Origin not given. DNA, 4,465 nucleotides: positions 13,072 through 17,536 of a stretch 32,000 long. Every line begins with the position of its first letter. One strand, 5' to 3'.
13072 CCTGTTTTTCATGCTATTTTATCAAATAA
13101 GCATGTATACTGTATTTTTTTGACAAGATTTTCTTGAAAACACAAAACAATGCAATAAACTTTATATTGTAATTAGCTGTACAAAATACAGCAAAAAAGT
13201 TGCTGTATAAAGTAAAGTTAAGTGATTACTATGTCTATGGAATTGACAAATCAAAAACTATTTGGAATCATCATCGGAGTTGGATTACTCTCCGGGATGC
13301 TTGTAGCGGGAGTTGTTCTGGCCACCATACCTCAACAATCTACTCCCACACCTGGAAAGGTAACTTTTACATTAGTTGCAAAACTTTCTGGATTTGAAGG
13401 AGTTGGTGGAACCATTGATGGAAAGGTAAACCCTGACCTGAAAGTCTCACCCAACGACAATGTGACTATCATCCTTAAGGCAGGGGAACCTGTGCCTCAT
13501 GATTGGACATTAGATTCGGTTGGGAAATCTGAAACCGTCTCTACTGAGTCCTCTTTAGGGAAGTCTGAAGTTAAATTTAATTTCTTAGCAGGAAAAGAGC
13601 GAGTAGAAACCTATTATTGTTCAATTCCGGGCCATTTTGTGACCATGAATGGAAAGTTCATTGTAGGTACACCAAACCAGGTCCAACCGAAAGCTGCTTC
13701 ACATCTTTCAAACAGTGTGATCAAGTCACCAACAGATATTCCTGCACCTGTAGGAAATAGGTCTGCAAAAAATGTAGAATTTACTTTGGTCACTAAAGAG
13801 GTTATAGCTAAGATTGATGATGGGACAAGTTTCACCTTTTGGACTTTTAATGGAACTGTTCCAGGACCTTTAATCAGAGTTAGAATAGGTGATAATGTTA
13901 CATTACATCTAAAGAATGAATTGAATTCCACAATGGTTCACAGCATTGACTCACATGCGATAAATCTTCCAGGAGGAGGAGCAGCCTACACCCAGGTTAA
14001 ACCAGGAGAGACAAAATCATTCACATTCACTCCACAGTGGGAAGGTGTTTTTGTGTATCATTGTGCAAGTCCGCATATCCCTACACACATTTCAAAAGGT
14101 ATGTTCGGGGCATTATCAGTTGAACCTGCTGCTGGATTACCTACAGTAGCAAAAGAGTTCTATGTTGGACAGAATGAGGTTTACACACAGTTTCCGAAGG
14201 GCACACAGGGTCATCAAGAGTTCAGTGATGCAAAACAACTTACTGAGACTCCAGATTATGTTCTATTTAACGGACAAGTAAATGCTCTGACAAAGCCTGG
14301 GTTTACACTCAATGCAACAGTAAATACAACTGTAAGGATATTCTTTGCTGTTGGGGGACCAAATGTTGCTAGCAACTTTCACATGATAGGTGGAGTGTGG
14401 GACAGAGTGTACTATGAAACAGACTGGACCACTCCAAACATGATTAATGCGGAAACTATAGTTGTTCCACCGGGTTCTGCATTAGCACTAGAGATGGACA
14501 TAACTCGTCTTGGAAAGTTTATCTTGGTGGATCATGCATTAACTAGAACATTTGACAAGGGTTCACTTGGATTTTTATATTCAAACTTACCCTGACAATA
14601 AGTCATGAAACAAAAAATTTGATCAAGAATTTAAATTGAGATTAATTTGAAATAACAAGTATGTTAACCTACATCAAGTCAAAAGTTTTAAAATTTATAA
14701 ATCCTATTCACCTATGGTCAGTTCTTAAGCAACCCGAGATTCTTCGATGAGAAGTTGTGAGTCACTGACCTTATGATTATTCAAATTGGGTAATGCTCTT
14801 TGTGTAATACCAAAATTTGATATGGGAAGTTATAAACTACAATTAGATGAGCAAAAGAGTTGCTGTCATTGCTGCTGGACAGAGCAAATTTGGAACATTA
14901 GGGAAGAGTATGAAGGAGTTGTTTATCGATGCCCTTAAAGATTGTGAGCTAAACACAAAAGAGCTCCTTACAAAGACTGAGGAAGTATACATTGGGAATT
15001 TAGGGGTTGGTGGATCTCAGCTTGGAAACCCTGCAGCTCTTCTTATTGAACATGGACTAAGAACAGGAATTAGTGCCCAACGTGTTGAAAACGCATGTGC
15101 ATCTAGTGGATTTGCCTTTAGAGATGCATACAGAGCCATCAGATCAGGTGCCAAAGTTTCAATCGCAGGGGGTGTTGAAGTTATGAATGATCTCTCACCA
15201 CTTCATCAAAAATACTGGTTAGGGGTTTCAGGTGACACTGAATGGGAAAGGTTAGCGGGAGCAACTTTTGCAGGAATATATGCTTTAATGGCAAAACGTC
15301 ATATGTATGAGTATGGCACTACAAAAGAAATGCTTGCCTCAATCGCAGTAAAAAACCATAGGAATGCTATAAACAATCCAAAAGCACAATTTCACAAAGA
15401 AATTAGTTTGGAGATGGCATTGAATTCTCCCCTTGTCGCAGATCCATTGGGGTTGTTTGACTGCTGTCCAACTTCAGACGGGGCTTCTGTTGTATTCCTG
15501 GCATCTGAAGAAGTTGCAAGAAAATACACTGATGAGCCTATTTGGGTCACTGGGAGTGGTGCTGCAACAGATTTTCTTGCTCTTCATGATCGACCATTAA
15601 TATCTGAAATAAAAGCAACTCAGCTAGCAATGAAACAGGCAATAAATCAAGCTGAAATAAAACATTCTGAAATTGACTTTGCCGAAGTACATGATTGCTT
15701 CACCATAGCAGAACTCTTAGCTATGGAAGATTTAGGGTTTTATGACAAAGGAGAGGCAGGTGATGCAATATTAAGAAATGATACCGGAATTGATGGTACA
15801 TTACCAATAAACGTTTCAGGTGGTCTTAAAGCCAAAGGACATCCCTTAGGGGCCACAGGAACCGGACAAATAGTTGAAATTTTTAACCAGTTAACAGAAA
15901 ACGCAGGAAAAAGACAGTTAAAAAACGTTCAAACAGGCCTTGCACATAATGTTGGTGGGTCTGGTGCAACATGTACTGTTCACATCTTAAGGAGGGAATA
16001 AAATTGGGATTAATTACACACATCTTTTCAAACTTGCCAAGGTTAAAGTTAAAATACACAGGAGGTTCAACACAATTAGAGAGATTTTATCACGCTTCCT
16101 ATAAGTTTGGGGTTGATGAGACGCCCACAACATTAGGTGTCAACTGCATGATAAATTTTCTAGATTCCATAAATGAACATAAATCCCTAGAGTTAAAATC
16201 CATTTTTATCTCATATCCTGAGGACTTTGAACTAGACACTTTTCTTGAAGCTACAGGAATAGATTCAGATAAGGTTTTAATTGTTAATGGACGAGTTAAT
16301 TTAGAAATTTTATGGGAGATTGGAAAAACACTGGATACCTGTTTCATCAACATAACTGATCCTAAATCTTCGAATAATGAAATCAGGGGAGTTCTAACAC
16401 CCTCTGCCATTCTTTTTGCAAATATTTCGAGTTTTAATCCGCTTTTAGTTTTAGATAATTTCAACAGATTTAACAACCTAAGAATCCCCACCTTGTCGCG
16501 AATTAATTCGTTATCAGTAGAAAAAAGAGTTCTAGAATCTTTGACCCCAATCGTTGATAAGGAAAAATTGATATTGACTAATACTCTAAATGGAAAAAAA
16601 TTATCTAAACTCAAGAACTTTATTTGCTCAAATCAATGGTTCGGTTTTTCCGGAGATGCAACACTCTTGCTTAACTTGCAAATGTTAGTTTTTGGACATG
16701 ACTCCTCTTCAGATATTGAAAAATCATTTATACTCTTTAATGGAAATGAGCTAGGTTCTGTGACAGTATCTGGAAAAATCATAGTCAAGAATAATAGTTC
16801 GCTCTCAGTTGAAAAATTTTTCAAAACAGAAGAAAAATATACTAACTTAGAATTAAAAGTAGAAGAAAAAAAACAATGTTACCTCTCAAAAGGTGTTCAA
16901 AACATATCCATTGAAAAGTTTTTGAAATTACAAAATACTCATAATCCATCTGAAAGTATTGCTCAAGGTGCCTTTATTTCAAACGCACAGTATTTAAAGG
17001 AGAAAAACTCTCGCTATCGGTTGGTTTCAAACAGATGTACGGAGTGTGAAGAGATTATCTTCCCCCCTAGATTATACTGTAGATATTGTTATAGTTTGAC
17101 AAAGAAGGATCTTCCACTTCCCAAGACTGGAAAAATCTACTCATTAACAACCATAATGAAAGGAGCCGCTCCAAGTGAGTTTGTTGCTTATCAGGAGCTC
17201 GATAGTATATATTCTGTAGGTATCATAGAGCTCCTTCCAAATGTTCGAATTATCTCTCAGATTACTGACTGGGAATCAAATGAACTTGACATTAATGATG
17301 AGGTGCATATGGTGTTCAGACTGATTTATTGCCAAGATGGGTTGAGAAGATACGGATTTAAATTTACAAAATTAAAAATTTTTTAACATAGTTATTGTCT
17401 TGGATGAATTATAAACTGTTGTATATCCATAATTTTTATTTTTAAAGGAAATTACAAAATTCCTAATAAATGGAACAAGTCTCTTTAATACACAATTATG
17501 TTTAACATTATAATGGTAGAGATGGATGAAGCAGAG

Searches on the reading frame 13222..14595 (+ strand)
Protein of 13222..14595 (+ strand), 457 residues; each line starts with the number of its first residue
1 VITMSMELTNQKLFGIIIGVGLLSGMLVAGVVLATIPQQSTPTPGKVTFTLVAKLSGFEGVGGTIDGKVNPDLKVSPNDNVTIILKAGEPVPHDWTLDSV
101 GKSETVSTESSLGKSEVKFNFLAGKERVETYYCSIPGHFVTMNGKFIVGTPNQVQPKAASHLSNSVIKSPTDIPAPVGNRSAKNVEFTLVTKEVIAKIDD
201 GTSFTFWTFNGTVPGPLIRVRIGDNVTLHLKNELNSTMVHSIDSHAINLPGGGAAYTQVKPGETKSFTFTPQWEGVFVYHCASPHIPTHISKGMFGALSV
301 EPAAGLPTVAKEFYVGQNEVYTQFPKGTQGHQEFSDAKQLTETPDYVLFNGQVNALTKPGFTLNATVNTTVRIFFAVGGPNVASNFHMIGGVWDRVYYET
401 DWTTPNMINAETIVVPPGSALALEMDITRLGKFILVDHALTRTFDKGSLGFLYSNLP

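Call 3: search_protein_families(library=pfam, proteins=[window:13222-14595:+], max_evalue=0.01)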
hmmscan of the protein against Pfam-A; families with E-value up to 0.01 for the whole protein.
window:13222-14595:+ (457 aa): 4 families
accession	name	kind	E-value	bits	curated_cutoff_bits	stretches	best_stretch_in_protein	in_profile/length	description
PF07732.21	Cu-oxidase_3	-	2.2e-15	57.2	21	1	195-303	6-117/119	Multicopper oxidase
PF00127.26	Copper-bind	-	7.8e-07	29.9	21.2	0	259-301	64-99/99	Copper binding proteins, plastocyanin/azurin family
PF07731.20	Cu-oxidase_2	-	1.4e-05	25.3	20.4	1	257-302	93-135/137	Multicopper oxidase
PF13473.12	Cupredoxin_1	-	0.00094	19.6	27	0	218-282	37-93/104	Cupredoxin-like domain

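Call 32: search_solved_structures(query=window:13231-14595:+, max_evalue=0.00001, show_alignments=1)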
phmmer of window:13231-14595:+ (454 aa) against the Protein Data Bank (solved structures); distinct sequences matched with E-value up to 0.00001: 122 (the best 60 are shown).
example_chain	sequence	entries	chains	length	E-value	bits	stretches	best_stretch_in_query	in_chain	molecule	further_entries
6tfd_A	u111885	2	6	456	2.4e-108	366.1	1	54-450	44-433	Copper-containing nitrite reductase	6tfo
2dv6_A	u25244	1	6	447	6.1e-108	364.7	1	54-450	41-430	Nitrite reductase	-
6the_A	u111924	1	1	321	4.2e-88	299.3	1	163-451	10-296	Copper-containing nitrite reductase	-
6qpt_A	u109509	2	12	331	3.5e-72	246.8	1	161-449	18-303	Copper-containing nitrite reductase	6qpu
2yqb_A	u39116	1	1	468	4.6e-72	246.4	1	161-449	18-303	COPPER-CONTAINING NITRITE REDUCTASE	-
6qpv_A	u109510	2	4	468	9.8e-72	245.4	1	161-449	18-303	Copper-containing nitrite reductase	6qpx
6qpz_A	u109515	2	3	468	9.9e-72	245.4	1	161-449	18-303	Copper-containing nitrite reductase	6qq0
3ziy_A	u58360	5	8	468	9.9e-72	245.4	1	161-449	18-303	COPPER-CONTAINING NITRITE REDUCTASE | Nitrite reductase, copper-containing | Nitrite reductase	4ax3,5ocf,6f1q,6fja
7qq2_A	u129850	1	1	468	9.9e-72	245.4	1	161-449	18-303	Copper-containing nitrite reductase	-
6qq1_A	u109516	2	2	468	9.9e-72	245.4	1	161-449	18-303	Copper-containing nitrite reductase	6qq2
9fuh_A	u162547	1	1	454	1.1e-71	245.3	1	161-449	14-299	Copper-containing nitrite reductase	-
7r2u_A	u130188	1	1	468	1.5e-71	244.7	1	161-449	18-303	Copper-containing nitrite reductase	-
9fuk_A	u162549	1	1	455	1.6e-71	244.6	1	161-449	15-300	Copper-containing nitrite reductase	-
8qgf_A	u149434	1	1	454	2.8e-71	243.9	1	161-449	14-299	Copper-containing nitrite reductase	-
5obo_A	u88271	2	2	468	5.6e-71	242.9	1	161-449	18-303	Nitrite reductase, copper-containing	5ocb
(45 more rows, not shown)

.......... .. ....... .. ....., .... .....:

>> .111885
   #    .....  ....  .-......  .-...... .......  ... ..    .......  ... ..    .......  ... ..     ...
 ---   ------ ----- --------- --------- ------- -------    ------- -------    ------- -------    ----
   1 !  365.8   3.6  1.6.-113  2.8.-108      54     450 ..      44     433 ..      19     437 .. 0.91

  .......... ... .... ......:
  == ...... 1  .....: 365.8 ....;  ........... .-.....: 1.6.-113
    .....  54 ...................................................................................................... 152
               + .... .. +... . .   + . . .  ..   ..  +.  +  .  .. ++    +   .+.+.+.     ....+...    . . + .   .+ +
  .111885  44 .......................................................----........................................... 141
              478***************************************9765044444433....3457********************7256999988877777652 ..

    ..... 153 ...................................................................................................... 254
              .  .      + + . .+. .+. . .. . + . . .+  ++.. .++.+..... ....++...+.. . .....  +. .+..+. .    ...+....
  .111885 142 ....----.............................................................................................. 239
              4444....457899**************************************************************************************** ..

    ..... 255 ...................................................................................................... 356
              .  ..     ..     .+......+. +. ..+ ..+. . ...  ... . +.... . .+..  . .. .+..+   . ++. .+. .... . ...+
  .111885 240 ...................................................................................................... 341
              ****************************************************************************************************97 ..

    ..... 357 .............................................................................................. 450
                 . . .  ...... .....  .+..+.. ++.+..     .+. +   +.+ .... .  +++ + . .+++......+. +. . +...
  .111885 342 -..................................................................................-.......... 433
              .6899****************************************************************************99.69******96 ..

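Call 55: find_homologous_proteins(query=window:13231-14595:+, max_evalue=1e-100)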
Query window:13231-14595:+ (454 aa): 210 proteins with E <= 1e-100 among 8000 candidates; the best 120 are listed. Only proteins of 249 to 795 residues were searched: fused or split forms outside these lengths cannot appear, so this answer is no evidence that the protein stands alone or is whole; lengths 'longer' or 'shorter' looks for them.
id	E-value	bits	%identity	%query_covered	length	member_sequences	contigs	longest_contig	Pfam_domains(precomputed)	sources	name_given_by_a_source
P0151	0.0e+0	1029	100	100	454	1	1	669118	PF07731.21,PF00127.27,PF07732.22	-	-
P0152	3.6e-195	667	66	100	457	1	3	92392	PF07731.21,PF00127.27,PF13473.13,PF07732.22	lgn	-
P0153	6.4e-190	650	66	92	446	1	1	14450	PF07731.21,PF00127.27,PF13473.13,PF07732.22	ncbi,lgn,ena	-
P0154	1.1e-185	636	62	99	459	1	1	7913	PF07731.21,PF07732.22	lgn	-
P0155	5.9e-180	617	68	91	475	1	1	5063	PF07732.22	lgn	-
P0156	5.2e-174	597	59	99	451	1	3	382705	PF07731.21,PF00127.27,PF07732.22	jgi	jgi:nitrite reductase (NO-forming)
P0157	1.1e-173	596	64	89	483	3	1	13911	PF07731.21,PF07732.22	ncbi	ncbi:MAG: multicopper oxidase domain-containing protein [Candidatus Kariarchaeaceae archaeon]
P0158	6.5e-154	531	55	96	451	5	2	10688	PF07731.21,PF00127.27,PF13473.13,PF07732.22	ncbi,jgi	ncbi:MAG: multicopper oxidase domain-containing protein [Candidatus Hodarchaeales archaeon]|jgi:nitr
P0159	1.4e-151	523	58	88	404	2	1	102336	PF07731.21,PF00127.27,PF07732.22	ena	-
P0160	1.9e-148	513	53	98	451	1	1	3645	PF07731.21,PF00127.27,PF13473.13,PF07732.22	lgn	-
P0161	2.2e-147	510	54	99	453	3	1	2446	PF07731.21,PF00127.27,PF07732.22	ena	-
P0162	1.4e-145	504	56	90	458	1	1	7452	PF07731.21,PF00127.27,PF07732.22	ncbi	-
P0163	9.7e-145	501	52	98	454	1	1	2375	PF07731.21,PF00127.27,PF07732.22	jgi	jgi:nitrite reductase (NO-forming)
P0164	1.5e-143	497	53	100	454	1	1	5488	PF07731.21,PF00127.27,PF07732.22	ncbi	ncbi:MAG: multicopper oxidase domain-containing protein [Candidatus Thorarchaeota archaeon]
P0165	4.1e-143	496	56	89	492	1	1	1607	PF07731.21,PF07732.22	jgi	jgi:nitrite reductase (NO-forming)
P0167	8.9e-139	481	50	98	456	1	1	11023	PF07731.21,PF00127.27,PF07732.22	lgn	-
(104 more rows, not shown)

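Call 56: find_encoding_contigs(protein=P0152, flank=2500, max_places=2)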
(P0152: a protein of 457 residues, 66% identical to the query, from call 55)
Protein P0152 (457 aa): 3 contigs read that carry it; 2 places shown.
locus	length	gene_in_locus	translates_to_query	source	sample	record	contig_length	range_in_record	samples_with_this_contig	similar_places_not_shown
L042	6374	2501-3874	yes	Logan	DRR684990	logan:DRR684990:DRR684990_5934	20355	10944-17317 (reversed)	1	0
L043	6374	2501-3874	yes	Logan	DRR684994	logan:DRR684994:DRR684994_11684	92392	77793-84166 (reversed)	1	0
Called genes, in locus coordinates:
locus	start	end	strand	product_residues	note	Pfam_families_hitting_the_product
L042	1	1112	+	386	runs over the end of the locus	PF00583:Acetyltransf_1 (weak), PF13527:Acetyltransf_9, PF13508:Acetyltransf_7, PF17668:Acetyltransf_17, PF13530:SCP2_2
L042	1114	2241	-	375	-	PF00155:Aminotran_1_2, PF00266:Aminotran_5, PF01053:Cys_Met_Meta_PP (faint)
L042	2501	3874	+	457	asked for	PF13473:Cupredoxin_1 (weak), PF00127:Copper-bind (faint), PF07731:Cu-oxidase_2 (faint), PF07732:Cu-oxidase_3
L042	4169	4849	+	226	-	PF13489:Methyltransf_23, PF02353:CMAS, PF13847:Methyltransf_31 (weak), PF08241:Methyltransf_11, PF08242:Methyltransf_12 (weak), PF13649:Methyltransf_25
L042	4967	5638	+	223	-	-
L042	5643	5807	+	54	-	-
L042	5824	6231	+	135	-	-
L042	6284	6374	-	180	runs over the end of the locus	PF13302:Acetyltransf_3, PF13420:Acetyltransf_4, PF00583:Acetyltransf_1, PF13508:Acetyltransf_7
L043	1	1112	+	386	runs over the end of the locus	PF00583:Acetyltransf_1 (weak), PF13527:Acetyltransf_9, PF13508:Acetyltransf_7, PF17668:Acetyltransf_17, PF13530:SCP2_2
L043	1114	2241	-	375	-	PF00155:Aminotran_1_2, PF00266:Aminotran_5, PF01053:Cys_Met_Meta_PP (faint)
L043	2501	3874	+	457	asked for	PF13473:Cupredoxin_1 (weak), PF00127:Copper-bind (faint), PF07731:Cu-oxidase_2 (faint), PF07732:Cu-oxidase_3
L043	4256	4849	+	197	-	PF02353:CMAS, PF13489:Methyltransf_23, PF13847:Methyltransf_31 (weak), PF08241:Methyltransf_11, PF08242:Methyltransf_12 (weak), PF13649:Methyltransf_25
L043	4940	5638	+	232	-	-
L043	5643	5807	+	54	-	-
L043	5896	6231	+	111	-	-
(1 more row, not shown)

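Call 57: find_encoding_contigs(protein=P0153, flank=2500, max_places=2)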
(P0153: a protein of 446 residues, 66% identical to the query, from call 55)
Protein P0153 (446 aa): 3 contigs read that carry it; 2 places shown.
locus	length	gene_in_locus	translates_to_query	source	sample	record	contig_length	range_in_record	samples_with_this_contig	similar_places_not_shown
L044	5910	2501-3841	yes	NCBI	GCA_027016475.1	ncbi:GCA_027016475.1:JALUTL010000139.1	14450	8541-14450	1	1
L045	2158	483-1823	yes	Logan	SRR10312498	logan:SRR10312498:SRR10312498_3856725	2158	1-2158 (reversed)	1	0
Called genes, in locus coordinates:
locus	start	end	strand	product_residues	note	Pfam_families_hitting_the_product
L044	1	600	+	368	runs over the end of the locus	PF13404:HTH_AsnC-type (faint), PF13412:HTH_24 (faint)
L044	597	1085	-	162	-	-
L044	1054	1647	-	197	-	PF01923:Cob_adeno_trans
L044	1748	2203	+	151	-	PF00578:AhpC-TSA, PF08534:Redoxin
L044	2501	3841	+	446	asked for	PF00127:Copper-bind (faint), PF07731:Cu-oxidase_2 (faint), PF13473:Cupredoxin_1 (faint), PF07732:Cu-oxidase_3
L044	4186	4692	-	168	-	-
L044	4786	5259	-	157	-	-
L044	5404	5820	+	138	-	PF00072:Response_reg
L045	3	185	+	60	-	?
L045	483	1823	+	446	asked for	PF00127:Copper-bind (faint), PF07731:Cu-oxidase_2 (faint), PF13473:Cupredoxin_1 (faint), PF07732:Cu-oxidase_3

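Call 58: find_encoding_contigs(protein=P0155, flank=2500, max_places=2)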
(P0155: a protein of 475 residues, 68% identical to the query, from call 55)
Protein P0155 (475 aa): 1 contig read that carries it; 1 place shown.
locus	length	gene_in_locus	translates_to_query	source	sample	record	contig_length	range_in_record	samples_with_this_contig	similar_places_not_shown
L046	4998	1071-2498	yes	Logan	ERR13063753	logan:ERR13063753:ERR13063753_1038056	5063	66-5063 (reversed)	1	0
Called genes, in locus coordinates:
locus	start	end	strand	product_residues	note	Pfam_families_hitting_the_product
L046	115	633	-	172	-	-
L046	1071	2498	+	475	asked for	PF07732:Cu-oxidase_3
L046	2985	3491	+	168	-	PF04389:Peptidase_M28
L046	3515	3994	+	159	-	PF04389:Peptidase_M28 (weak)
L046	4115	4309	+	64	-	-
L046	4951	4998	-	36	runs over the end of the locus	?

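Call 59: find_encoding_contigs(protein=P0158, flank=2500, max_places=2)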
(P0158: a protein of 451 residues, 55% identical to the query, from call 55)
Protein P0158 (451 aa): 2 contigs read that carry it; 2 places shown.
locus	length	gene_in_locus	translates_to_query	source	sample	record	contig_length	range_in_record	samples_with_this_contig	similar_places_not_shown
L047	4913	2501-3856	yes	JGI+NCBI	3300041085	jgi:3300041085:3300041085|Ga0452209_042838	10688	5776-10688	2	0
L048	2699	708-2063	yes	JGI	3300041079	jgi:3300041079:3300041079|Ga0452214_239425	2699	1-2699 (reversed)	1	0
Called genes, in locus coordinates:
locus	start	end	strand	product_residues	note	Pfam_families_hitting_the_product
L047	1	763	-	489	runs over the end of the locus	PF00209:SNF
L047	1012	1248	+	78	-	-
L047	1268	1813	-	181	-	PF00071:Ras, PF08477:Roc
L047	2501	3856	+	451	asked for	PF00127:Copper-bind (faint), PF13473:Cupredoxin_1 (faint), PF07731:Cu-oxidase_2 (faint), PF07732:Cu-oxidase_3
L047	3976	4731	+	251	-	PF04248:NTP_transf_9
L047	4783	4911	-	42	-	?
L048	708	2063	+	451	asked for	PF00127:Copper-bind (faint), PF13473:Cupredoxin_1 (faint), PF07731:Cu-oxidase_2 (faint), PF07732:Cu-oxidase_3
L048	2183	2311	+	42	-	-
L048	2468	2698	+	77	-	?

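Call 66: search_protein_families(library=pfam, proteins=[L046:115-633:-], max_evalue=0.01)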
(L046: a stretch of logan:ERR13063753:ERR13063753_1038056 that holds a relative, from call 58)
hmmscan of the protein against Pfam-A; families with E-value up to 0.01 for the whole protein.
L046:115-633:- (172 aa): 1 family
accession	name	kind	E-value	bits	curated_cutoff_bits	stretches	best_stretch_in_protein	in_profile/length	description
PF12680.13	SnoaL_2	-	0.0017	19.3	27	1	17-129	8-99/102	SnoaL-like domain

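Call 93: find_encoding_contigs(protein=P0159, flank=2500, max_places=1)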
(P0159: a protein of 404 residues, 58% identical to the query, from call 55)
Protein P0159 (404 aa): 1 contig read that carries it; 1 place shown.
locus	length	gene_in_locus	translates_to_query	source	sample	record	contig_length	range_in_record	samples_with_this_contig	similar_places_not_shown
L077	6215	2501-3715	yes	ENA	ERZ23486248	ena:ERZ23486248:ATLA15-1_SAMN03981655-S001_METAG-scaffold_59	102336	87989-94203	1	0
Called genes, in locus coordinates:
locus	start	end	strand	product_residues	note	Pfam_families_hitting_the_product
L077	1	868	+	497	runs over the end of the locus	PF02384:N6_Mtase, PF07669:Eco57I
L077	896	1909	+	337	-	PF03417:AAT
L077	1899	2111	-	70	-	-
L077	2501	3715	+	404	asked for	PF00127:Copper-bind (faint), PF07731:Cu-oxidase_2 (faint), PF07732:Cu-oxidase_3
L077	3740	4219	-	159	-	PF01638:HxlR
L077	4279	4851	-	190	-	-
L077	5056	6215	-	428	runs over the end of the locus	PF04851:ResIII, PF00270:DEAD, PF00271:Helicase_C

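Call 94: find_encoding_contigs(protein=P0162, flank=2500, max_places=1)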
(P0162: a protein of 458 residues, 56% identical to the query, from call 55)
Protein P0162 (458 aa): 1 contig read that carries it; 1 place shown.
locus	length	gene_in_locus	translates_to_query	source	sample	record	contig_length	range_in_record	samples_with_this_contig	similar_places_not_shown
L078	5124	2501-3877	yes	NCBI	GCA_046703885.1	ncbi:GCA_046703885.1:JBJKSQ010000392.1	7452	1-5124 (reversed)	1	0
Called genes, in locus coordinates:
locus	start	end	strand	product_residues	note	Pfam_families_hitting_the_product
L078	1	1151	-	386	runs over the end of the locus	PF12704:MacB_PCD, PF02687:FtsX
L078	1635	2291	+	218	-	-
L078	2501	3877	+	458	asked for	PF00127:Copper-bind (faint), PF07731:Cu-oxidase_2 (faint), PF07732:Cu-oxidase_3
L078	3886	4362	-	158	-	PF01638:HxlR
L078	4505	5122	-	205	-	?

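Call 95: find_encoding_contigs(protein=P0164, flank=2500, max_places=1)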
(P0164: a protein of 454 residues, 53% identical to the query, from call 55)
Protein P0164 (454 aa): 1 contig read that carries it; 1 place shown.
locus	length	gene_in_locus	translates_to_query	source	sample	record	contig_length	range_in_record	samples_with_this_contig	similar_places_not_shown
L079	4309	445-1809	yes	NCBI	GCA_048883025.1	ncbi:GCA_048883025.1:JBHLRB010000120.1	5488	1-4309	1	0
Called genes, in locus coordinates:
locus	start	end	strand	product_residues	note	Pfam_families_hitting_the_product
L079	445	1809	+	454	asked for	PF00127:Copper-bind (faint), PF07731:Cu-oxidase_2 (faint), PF07732:Cu-oxidase_3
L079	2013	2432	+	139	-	PF01475:FUR (weak)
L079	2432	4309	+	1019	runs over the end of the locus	PF01835:MG2 (weak), PF00207:A2M (weak), PF07678:TED_complement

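Call 96: find_encoding_contigs(protein=P0167, flank=2500, max_places=1)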
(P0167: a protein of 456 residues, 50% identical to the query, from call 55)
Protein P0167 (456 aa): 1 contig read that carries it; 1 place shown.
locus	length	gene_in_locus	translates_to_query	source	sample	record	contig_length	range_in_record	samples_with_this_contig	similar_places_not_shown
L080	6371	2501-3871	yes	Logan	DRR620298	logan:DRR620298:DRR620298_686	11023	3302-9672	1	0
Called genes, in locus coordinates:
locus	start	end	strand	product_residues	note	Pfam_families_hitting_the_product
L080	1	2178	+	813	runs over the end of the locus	PF02687:FtsX, PF12704:MacB_PCD (weak), PF02687:FtsX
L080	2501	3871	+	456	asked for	PF00127:Copper-bind (faint), PF07731:Cu-oxidase_2 (faint), PF07732:Cu-oxidase_3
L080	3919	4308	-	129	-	PF01152:Bac_globin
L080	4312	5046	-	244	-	PF14378:PAP2_3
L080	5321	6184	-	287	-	-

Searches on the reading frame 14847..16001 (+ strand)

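Call 3: search_protein_families(library=pfam, proteins=[window:14847-16001:+], max_evalue=0.01)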
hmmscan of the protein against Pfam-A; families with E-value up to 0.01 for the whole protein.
window:14847-16001:+ (384 aa): 4 families
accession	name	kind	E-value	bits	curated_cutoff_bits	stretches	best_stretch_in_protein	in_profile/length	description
PF22691.2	Thiolase_C_1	-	1.1e-41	142.4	28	1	238-383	1-144/144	Thiolase C-terminal domain-like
PF00108.29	Thiolase_N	-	2.8e-19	70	26.4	1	5-222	1-260/260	Thiolase, N-terminal domain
PF02803.24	Thiolase_C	-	1.8e-11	44.2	27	1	259-366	25-114/123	Thiolase, C-terminal domain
PF00109.32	ketoacyl-synt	-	0.00036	20.6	20.8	1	77-115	167-206/252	Beta-ketoacyl synthase, N-terminal domain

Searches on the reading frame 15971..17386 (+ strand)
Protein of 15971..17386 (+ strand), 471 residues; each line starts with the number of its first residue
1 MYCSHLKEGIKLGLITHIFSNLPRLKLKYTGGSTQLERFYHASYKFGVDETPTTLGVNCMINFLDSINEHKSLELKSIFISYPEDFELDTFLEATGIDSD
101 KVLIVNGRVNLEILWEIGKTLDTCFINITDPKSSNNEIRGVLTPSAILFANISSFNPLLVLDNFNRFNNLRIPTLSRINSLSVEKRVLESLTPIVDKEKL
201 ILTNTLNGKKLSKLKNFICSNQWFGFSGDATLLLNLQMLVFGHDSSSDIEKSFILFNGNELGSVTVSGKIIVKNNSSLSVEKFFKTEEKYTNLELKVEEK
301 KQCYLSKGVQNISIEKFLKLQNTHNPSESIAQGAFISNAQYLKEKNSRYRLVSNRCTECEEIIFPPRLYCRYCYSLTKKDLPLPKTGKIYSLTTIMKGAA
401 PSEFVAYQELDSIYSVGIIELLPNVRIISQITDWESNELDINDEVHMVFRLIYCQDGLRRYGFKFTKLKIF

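Call 3: search_protein_families(library=pfam, proteins=[window:15971-17386:+], max_evalue=0.01)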
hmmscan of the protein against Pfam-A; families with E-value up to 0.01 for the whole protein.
window:15971-17386:+ (471 aa): 2 families
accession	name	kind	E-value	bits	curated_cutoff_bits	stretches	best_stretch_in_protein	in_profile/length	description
PF12172.15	zf-ChsH2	-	2.6e-06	27.5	23.2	1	348-375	6-33/37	ChsH2, rubredoxin-like zinc ribbon domain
PF01796.24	OB_ChsH2_C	-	0.00022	21.5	27.1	1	382-450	3-65/65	ChsH2, C-terminal OB-fold domain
